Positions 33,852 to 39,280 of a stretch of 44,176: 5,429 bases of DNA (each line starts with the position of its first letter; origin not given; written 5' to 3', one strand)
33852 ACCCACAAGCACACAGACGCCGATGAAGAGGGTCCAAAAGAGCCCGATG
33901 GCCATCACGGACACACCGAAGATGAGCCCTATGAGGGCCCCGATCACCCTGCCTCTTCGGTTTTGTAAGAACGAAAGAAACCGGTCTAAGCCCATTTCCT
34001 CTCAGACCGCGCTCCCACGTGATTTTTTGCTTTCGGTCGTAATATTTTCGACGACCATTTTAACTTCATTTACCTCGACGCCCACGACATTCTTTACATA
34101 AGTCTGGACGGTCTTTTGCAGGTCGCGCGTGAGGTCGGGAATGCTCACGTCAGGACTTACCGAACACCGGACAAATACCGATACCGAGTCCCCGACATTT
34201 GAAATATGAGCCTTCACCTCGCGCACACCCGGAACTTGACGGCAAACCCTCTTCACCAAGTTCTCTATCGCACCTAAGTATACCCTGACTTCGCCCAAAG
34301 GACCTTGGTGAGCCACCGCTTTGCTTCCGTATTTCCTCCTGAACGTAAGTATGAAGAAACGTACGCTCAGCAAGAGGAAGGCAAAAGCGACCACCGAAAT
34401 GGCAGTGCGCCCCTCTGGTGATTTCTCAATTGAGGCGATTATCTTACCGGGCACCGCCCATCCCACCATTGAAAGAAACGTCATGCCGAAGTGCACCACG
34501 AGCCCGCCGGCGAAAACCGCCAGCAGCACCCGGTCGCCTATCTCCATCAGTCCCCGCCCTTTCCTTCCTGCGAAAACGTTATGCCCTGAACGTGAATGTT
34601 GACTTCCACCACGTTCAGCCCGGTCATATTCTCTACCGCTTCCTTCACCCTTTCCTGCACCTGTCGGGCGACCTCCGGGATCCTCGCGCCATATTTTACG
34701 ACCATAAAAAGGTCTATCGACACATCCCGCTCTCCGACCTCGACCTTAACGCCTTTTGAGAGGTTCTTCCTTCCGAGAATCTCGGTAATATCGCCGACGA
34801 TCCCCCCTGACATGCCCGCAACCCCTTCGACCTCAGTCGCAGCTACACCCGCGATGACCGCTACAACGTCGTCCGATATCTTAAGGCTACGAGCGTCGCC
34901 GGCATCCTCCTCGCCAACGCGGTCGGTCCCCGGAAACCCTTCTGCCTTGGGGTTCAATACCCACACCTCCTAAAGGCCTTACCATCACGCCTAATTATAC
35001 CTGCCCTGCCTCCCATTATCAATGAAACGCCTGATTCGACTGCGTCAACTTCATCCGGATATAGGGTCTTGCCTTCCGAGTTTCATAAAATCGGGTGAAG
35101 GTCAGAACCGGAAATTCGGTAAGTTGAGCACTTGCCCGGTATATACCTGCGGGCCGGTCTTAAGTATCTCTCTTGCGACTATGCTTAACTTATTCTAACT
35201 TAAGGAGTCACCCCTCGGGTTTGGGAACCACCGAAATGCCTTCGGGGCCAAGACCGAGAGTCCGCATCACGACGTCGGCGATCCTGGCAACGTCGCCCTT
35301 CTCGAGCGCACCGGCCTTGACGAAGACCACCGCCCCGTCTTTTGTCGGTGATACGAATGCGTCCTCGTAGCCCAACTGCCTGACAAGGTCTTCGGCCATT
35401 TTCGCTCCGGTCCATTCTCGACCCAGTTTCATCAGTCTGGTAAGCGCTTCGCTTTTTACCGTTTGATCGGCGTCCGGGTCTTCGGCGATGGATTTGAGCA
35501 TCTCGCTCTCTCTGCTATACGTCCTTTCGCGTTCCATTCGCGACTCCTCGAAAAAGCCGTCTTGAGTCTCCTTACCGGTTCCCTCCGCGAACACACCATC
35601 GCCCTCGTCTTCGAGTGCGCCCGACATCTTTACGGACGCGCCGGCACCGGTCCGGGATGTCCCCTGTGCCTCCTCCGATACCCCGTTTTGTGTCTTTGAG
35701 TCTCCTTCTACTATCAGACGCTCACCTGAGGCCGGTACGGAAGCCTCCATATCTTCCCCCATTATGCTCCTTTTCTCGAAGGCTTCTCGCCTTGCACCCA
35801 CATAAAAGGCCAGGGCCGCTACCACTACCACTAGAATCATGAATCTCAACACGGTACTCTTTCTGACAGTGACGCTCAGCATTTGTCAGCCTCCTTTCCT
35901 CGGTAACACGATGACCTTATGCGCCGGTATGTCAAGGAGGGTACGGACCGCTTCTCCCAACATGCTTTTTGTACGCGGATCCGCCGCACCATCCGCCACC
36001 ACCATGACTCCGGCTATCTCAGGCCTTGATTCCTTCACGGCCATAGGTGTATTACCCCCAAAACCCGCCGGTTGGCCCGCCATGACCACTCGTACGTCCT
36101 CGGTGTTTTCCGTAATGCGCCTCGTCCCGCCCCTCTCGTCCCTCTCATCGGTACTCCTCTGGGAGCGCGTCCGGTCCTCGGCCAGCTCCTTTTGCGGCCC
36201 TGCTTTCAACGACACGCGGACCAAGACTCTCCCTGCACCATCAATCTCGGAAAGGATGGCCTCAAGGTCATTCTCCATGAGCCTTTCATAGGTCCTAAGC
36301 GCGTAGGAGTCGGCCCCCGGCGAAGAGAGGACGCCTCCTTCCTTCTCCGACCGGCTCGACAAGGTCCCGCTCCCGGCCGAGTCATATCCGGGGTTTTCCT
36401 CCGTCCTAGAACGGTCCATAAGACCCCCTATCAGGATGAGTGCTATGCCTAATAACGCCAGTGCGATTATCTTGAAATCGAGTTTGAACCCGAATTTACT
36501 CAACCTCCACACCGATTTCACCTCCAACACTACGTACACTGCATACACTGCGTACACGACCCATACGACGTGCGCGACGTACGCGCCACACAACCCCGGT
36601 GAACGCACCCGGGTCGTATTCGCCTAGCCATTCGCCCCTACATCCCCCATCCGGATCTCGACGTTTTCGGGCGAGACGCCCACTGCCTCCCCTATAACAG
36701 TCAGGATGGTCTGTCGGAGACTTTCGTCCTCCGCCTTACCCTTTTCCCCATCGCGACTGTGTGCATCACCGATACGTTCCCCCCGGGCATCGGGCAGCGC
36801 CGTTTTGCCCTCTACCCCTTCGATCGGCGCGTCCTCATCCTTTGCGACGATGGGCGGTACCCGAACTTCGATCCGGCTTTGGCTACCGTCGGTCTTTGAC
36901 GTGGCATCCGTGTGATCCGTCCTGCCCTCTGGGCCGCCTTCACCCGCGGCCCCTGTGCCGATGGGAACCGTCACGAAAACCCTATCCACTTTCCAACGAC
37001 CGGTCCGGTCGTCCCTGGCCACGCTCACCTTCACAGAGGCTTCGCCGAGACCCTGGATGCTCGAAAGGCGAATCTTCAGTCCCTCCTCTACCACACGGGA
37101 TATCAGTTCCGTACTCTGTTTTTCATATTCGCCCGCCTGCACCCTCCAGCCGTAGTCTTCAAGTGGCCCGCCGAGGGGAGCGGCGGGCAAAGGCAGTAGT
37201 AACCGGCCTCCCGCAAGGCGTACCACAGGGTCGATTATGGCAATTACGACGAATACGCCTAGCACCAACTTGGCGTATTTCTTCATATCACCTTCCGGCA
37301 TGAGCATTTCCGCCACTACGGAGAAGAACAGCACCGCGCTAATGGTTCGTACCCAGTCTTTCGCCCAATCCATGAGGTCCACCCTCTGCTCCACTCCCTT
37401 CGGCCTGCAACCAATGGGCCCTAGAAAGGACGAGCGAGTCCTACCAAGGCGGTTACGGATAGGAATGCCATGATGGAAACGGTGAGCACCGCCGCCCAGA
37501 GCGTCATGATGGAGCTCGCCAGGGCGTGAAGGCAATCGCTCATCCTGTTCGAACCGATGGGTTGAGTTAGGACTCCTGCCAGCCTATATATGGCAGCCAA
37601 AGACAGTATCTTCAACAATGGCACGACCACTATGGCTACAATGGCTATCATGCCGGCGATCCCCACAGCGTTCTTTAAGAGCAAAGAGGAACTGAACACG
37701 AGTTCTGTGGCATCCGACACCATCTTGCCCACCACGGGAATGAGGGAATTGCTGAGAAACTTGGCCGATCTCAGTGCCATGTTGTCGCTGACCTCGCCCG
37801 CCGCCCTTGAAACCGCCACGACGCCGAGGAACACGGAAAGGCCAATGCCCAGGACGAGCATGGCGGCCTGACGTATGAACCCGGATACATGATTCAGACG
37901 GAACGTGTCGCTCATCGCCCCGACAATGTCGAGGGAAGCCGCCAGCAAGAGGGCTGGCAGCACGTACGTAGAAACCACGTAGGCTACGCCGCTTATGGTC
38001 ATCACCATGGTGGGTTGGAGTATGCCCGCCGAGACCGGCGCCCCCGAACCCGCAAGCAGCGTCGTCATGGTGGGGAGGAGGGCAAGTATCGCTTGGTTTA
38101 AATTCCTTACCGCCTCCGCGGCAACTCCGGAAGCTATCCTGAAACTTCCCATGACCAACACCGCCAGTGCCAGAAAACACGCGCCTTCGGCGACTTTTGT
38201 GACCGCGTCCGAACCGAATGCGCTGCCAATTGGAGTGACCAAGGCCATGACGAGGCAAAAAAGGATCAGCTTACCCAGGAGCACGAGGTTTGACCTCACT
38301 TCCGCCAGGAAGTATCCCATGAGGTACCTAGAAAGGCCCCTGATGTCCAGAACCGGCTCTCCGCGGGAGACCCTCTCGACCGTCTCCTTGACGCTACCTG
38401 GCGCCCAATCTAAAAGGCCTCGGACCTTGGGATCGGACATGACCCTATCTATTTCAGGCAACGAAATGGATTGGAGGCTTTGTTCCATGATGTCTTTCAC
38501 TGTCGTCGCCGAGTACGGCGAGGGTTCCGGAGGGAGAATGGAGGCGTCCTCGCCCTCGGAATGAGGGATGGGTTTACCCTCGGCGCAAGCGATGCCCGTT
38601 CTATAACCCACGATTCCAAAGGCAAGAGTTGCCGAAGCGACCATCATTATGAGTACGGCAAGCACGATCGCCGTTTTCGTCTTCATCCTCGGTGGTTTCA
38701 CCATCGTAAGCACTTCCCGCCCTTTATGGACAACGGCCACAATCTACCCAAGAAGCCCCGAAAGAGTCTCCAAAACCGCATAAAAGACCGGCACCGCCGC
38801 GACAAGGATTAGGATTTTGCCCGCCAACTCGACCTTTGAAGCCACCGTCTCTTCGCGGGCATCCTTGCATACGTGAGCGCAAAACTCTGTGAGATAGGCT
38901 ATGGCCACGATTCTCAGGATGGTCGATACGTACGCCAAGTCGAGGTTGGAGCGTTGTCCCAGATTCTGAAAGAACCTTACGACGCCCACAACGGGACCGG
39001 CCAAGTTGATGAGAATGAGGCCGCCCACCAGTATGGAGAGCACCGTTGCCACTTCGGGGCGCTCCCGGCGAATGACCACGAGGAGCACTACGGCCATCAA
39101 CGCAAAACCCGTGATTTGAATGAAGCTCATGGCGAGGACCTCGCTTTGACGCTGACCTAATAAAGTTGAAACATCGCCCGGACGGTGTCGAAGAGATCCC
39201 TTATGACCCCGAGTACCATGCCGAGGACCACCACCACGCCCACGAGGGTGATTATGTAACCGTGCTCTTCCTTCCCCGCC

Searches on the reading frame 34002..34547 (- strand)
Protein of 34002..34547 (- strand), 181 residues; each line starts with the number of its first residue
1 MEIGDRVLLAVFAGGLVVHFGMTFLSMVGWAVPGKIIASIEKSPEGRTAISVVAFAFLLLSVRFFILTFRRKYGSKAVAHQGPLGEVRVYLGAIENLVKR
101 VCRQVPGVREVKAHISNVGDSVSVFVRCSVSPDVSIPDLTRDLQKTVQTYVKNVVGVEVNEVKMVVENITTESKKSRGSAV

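Call 15: search_protein_families(library=pfam, proteins=[window:34002-34547:-])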
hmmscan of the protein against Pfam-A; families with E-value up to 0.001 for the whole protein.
window:34002-34547:- (181 aa): 1 family
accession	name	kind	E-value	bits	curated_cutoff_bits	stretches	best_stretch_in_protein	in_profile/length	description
PF03780.18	Asp23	-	9.4e-06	26.5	28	1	96-169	36-107/108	Asp23 family, cell envelope-related function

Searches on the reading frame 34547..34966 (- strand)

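Call 16: search_protein_families(library=pfam, proteins=[window:34547-34966:-])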
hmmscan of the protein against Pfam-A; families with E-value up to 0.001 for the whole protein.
window:34547-34966:- (139 aa): 1 family
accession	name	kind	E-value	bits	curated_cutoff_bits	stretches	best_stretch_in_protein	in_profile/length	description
PF03780.18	Asp23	-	7.4e-39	133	28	1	27-129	4-107/108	Asp23 family, cell envelope-related function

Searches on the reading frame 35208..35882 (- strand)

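Call 16: search_protein_families(library=pfam, proteins=[window:35208-35882:-])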
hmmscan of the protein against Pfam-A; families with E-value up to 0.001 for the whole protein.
window:35208-35882:- (224 aa): 1 family
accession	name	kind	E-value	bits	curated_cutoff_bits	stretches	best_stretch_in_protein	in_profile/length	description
PF12685.13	SpoIIIAH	-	7.1e-28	98.3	30.6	1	15-218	9-191/191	SpoIIIAH-like protein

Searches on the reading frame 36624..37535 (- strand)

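Call 16: search_protein_families(library=pfam, proteins=[window:36624-37535:-])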
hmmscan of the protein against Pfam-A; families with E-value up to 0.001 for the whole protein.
window:36624-37535:- (303 aa): 1 family
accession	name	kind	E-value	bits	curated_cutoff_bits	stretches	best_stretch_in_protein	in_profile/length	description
PF09581.16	Spore_III_AF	-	6.4e-15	56.1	28.3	1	68-294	3-184/185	Stage III sporulation protein AF (Spore_III_AF)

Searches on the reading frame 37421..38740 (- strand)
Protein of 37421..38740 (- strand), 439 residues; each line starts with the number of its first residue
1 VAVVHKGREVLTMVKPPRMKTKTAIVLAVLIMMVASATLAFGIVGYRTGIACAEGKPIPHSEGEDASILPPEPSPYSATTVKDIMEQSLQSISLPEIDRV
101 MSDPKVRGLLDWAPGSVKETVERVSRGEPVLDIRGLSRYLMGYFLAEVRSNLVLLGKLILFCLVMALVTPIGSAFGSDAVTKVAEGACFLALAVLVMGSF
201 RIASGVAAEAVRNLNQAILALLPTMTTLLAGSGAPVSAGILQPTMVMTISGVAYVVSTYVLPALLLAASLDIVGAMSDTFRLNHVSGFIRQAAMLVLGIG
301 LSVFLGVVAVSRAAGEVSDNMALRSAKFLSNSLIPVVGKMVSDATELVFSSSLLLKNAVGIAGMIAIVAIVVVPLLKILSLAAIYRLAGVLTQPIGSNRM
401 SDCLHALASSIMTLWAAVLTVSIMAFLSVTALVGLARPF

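Call 16: search_protein_families(library=pfam, proteins=[window:37421-38740:-])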
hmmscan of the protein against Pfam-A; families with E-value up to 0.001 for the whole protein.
window:37421-38740:- (439 aa): 1 family
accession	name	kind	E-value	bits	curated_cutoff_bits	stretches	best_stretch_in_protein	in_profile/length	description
PF09546.15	Spore_III_AE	-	4.9e-82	276.2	27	1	116-434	2-319/321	Stage III sporulation protein AE (spore_III_AE)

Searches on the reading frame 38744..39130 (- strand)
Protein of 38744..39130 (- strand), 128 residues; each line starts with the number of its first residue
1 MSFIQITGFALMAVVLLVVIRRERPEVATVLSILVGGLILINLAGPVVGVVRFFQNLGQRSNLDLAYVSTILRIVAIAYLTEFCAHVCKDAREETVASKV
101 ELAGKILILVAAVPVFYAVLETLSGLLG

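Call 16: search_protein_families(library=pfam, proteins=[window:38744-39130:-])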
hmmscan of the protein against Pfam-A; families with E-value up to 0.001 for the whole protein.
window:38744-39130:- (128 aa): 1 family
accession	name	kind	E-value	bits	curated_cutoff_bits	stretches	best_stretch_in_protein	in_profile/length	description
PF06686.16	SpoIIIAC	-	1.5e-25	89.6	24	2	71-126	1-56/56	Stage III sporulation protein AC/AD protein family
